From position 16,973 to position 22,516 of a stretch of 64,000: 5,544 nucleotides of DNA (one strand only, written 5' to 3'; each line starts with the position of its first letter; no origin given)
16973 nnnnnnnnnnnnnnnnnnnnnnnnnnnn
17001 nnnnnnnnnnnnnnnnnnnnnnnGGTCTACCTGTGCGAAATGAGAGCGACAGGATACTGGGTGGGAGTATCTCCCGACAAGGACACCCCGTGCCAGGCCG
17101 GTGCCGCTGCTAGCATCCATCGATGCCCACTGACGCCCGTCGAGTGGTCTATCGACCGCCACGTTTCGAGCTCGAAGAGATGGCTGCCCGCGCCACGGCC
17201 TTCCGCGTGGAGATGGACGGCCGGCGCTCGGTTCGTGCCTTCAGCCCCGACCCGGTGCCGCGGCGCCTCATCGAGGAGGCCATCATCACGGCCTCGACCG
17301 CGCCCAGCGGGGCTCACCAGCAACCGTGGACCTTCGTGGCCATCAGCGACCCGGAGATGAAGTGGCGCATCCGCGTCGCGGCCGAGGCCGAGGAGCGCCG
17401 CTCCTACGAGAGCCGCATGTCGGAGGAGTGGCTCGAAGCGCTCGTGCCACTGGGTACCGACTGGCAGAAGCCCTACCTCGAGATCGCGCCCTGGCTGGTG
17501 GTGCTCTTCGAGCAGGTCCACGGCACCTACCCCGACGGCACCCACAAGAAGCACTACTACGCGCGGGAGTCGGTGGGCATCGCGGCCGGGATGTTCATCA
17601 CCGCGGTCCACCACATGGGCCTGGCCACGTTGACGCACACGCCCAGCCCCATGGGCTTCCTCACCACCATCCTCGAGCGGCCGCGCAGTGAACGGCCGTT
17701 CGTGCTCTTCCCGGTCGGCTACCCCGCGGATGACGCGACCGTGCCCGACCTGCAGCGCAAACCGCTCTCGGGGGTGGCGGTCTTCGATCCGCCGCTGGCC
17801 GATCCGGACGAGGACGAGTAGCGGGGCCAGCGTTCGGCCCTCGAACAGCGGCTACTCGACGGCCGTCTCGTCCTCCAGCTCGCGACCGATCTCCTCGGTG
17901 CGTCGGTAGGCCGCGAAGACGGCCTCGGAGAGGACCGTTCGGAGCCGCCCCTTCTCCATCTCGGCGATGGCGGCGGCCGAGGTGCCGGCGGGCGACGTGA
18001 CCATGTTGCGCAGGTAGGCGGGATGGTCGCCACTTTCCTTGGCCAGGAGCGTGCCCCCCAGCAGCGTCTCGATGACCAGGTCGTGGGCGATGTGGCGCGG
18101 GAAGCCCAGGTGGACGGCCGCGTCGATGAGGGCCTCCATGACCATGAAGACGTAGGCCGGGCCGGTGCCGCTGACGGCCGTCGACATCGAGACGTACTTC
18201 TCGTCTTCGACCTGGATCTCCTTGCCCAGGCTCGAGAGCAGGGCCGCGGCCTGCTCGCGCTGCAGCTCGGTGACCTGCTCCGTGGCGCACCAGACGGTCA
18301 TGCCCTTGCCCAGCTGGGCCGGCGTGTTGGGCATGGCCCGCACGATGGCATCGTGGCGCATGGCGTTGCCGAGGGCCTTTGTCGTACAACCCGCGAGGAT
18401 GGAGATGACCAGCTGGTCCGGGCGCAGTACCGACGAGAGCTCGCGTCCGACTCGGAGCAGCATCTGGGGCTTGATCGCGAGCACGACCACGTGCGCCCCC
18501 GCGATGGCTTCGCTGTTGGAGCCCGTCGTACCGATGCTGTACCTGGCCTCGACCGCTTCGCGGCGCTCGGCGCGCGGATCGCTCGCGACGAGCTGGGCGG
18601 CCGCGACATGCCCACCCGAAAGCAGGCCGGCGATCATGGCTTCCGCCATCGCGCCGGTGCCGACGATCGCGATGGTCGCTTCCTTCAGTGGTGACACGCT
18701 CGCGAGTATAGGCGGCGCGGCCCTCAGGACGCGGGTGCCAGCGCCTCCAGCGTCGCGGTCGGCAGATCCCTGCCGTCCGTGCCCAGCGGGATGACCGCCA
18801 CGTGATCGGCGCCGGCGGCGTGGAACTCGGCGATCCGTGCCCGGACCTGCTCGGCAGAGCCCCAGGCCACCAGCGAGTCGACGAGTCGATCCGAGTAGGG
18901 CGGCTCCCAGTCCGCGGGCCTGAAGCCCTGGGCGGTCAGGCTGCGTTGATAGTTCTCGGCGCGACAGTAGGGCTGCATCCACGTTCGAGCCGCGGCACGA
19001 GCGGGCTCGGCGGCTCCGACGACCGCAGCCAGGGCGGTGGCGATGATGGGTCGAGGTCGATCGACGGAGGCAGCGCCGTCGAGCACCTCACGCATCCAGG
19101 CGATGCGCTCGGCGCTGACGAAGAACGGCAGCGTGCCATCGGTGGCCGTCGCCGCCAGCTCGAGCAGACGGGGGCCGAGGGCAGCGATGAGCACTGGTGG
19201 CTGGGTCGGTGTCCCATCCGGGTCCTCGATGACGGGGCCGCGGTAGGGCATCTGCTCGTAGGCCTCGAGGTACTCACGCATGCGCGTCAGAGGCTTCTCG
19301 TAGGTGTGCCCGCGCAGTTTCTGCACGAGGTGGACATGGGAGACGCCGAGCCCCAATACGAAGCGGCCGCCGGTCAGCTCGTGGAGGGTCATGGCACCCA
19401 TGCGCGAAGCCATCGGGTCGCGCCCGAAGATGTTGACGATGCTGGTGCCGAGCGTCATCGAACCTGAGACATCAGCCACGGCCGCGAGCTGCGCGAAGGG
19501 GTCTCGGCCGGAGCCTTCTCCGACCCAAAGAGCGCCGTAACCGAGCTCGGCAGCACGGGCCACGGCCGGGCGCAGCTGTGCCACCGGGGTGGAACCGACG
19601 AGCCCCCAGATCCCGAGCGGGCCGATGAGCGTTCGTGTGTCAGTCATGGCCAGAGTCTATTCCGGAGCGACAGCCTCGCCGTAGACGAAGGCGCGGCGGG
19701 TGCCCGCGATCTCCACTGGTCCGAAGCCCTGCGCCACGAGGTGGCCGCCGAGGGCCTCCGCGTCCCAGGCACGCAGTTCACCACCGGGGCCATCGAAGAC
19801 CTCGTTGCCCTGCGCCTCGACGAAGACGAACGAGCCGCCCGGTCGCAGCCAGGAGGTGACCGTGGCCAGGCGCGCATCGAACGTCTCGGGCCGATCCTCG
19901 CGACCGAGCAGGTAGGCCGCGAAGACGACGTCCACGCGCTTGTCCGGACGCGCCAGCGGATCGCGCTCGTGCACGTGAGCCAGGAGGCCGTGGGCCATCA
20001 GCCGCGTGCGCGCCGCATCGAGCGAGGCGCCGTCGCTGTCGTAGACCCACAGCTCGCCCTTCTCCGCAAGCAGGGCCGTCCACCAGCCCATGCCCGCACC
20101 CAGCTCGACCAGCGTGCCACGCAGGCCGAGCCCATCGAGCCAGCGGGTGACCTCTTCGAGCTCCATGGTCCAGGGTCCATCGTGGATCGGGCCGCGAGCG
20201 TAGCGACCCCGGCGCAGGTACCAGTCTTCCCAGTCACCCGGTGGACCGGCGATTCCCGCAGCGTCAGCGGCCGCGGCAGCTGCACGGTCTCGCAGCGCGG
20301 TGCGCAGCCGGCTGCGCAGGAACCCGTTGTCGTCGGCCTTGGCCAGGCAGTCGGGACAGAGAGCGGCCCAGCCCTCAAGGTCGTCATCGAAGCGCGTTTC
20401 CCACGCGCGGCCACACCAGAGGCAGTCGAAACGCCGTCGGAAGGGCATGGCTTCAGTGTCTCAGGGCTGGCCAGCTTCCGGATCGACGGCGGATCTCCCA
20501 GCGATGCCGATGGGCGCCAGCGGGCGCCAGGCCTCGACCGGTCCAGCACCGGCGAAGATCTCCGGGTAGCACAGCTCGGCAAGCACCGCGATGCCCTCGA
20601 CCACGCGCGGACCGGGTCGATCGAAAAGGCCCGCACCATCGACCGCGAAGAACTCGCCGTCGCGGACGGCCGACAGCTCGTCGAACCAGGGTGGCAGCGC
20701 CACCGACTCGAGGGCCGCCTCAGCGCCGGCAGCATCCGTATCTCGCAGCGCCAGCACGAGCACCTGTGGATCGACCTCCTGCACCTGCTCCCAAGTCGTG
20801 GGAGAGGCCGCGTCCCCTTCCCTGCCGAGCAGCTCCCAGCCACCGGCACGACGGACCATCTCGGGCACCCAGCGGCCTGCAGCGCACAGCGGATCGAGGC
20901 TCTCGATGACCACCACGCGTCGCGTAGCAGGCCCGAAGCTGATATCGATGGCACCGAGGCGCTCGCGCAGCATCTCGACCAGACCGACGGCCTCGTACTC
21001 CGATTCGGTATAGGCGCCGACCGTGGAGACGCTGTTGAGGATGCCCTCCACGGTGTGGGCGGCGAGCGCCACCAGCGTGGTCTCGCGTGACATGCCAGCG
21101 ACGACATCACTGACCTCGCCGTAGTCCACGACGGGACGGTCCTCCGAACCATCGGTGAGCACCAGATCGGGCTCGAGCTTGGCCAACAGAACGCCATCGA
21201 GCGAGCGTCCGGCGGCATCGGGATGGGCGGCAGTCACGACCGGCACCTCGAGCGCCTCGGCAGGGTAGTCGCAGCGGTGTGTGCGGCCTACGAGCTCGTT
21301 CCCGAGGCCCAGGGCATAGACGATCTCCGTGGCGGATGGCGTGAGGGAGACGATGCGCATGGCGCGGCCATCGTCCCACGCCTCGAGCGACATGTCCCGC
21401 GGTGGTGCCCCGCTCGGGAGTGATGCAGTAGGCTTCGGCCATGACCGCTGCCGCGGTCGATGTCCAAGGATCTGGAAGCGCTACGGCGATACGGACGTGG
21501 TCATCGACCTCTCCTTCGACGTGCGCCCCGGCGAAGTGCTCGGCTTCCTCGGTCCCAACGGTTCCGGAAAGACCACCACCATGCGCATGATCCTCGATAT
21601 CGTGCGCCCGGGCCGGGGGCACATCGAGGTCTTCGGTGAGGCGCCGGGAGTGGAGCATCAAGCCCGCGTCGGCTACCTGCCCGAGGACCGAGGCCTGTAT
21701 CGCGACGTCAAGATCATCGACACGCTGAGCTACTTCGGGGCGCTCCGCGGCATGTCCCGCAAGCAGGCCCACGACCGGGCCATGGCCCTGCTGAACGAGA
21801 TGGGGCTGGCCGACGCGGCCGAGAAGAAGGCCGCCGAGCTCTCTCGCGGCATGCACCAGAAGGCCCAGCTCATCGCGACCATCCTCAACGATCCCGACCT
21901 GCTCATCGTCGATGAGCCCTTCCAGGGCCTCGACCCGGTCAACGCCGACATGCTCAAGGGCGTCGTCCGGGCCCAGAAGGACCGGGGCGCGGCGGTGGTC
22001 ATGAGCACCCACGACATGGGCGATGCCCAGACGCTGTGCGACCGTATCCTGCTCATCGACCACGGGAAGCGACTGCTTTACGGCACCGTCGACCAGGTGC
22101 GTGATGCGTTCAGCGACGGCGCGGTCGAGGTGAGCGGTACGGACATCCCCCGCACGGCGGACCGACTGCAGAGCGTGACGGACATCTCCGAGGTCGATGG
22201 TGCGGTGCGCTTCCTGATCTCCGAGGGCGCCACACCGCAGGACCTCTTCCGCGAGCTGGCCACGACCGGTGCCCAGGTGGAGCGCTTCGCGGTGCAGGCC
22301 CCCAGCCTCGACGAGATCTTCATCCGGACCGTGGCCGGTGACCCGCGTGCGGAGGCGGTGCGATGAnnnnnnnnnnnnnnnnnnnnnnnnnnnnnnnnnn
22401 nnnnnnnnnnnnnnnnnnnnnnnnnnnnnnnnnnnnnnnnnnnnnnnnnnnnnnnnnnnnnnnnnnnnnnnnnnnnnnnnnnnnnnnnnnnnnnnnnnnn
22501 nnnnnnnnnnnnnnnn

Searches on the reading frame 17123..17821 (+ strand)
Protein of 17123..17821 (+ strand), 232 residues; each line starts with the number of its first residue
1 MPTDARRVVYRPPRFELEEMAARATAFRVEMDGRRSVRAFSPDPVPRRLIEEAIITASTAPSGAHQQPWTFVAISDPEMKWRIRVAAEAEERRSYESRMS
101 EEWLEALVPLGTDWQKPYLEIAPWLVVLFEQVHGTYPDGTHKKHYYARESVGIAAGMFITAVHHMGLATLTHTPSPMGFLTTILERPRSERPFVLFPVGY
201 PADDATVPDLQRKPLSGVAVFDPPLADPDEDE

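Call 96: search_protein_families(library=pfam, proteins=[window:17123-17821:+], max_evalue=0.001)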
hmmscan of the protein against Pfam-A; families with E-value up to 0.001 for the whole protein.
window:17123-17821:+ (232 aa): 1 family
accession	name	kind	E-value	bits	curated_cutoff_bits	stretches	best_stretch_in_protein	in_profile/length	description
PF00881.29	Nitroreductase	-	6.7e-20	72.4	23.5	1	33-200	3-167/167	Nitroreductase family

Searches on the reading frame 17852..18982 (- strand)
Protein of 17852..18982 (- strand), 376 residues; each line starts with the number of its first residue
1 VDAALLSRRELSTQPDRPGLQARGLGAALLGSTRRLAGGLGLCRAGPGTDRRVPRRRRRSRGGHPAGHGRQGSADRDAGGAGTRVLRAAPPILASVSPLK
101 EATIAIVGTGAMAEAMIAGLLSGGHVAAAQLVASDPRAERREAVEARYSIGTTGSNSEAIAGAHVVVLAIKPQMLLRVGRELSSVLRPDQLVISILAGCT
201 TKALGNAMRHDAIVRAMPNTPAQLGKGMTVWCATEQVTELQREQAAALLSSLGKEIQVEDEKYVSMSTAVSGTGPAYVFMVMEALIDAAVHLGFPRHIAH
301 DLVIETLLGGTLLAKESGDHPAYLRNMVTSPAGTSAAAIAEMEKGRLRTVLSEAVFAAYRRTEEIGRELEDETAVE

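Call 43: search_protein_families(library=pfam, proteins=[window:17852-18982:-], max_evalue=0.001)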
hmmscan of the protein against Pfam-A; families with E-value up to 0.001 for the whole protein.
window:17852-18982:- (376 aa): 2 families
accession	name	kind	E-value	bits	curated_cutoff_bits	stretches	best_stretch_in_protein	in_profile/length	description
PF14748.11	P5CR_dimer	-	4.2e-32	111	25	1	261-364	1-104/105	Pyrroline-5-carboxylate reductase dimerisation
PF03807.23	F420_oxidored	-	1.8e-18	67.4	21.6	1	103-198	1-94/94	NADP oxidoreductase coenzyme F420-dependent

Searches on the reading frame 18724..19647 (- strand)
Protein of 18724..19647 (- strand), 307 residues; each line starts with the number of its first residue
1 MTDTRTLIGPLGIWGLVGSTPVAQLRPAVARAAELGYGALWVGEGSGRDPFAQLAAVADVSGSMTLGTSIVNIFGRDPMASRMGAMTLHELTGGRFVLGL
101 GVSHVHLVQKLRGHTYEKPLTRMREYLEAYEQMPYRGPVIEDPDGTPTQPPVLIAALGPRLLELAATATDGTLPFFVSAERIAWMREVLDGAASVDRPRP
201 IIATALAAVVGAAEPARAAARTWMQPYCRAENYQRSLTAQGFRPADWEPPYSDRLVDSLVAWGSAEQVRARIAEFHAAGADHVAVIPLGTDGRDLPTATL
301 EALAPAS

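Call 43: search_protein_families(library=pfam, proteins=[window:18724-19647:-], max_evalue=0.001)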
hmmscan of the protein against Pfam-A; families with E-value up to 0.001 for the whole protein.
window:18724-19647:- (307 aa): 1 family
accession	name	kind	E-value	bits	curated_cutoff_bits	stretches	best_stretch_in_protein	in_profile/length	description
PF00296.26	Bac_luciferase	-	4.1e-41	141.8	27.9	1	21-282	21-314/314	Luciferase-like monooxygenase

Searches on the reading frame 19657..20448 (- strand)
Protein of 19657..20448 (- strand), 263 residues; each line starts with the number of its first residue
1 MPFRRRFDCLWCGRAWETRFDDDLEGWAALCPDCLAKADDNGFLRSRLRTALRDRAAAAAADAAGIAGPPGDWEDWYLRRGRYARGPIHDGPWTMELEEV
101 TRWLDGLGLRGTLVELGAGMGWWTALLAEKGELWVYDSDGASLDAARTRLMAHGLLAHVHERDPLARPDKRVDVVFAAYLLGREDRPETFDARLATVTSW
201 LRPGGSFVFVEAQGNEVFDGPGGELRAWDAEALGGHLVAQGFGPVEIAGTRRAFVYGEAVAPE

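Call 43: search_protein_families(library=pfam, proteins=[window:19657-20448:-], max_evalue=0.001)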
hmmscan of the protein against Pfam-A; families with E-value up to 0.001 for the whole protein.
window:19657-20448:- (263 aa): 4 families
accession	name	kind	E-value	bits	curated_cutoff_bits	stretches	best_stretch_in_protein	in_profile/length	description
PF13649.12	Methyltransf_25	-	4e-08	34.3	27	1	114-205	2-97/97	Methyltransferase domain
PF08242.18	Methyltransf_12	-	6.4e-06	27.2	30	1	114-206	1-97/98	Methyltransferase domain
PF13489.12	Methyltransf_23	-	1.3e-05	25.5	27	1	102-212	15-119/164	Methyltransferase domain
PF08241.18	Methyltransf_11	-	1.8e-05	25.7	21.2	1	115-209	2-95/95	Methyltransferase domain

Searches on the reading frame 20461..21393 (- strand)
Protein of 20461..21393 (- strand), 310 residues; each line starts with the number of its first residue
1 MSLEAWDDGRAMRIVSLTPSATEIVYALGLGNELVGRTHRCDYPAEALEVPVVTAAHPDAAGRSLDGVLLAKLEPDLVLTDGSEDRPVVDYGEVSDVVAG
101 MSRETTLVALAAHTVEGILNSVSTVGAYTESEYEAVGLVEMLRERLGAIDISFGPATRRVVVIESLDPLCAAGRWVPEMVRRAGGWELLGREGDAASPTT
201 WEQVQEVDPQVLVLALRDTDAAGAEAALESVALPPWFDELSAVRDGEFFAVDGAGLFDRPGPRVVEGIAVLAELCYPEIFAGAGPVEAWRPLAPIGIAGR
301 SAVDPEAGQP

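Call 43: search_protein_families(library=pfam, proteins=[window:20461-21393:-], max_evalue=0.001)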
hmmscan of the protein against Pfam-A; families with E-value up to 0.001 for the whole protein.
window:20461-21393:- (310 aa): 1 family
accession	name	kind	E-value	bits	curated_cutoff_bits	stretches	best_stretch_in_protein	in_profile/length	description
PF01497.23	Peripla_BP_2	-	1.4e-13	51.3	27.5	1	14-252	1-232/235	Periplasmic binding protein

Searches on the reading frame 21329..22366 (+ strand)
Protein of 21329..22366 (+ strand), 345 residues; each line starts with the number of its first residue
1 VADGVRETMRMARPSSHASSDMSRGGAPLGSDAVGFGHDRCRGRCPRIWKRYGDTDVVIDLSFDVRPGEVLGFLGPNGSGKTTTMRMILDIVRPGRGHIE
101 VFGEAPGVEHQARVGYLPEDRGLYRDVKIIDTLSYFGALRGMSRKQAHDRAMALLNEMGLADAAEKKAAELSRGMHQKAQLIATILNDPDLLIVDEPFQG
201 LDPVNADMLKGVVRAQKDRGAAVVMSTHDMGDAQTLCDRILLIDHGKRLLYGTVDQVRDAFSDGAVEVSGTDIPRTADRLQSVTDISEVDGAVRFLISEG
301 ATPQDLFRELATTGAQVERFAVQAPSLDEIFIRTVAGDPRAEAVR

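Call 43: search_protein_families(library=pfam, proteins=[window:21329-22366:+], max_evalue=0.001)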
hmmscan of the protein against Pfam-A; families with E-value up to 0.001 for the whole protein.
window:21329-22366:+ (345 aa): 5 families
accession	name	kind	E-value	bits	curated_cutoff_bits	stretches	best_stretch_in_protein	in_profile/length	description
PF00005.33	ABC_tran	-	1.7e-25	90.6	25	1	60-198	3-136/137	ABC transporter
PF13732.12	DrrA1-3_C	-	1.1e-15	58.6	27.4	1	252-335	1-81/81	ATP-binding protein DrrA1-3-like, C-terminal domain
PF13304.12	AAA_21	-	3.7e-11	44.1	27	1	168-230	235-300/304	AAA domain, putative AbiEii toxin, Type IV TA system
PF13604.12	AAA_30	-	0.00021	21.5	27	0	71-175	21-112/191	AAA domain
PF13401.12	AAA_22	-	0.00066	20.4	27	0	74-212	11-104/130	AAA domain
